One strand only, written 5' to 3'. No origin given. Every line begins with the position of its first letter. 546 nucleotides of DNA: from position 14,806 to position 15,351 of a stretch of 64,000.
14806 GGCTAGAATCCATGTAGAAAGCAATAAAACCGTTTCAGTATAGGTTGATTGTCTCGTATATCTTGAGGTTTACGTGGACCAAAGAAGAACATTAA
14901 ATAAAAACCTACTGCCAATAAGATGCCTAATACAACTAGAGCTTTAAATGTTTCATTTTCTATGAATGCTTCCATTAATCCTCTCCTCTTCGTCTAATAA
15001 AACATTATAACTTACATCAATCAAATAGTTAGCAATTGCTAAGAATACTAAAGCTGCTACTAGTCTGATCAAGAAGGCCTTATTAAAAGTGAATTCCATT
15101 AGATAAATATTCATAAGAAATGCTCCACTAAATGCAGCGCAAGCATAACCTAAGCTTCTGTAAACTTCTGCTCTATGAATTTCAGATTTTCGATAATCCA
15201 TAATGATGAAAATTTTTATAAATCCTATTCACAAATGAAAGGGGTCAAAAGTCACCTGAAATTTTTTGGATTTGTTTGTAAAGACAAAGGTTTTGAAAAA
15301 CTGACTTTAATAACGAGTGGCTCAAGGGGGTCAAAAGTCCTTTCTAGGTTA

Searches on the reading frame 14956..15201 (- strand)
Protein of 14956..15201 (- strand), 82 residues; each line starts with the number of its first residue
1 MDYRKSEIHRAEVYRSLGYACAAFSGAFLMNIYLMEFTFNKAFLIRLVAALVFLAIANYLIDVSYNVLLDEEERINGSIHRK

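Call 37: search_protein_families(library=pfam, proteins=[window:14956-15201:-], max_evalue=0.05)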
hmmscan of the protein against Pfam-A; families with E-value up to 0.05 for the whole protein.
seq(82 aa): 0 families

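Call 75: find_homologous_proteins(query=window:14956-15201:-, max_evalue=0.01)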
Query seq(82 aa) (82 aa): 4 proteins with E <= 0.01 among 4 candidates.
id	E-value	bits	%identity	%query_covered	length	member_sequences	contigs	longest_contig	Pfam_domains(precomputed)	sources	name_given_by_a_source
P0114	2.1e-45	169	100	100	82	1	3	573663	-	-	-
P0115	5.6e-39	149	89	100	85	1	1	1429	-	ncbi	-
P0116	2.6e-35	137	82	100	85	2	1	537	-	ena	-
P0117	1.9e-33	131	79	100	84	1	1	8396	-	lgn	-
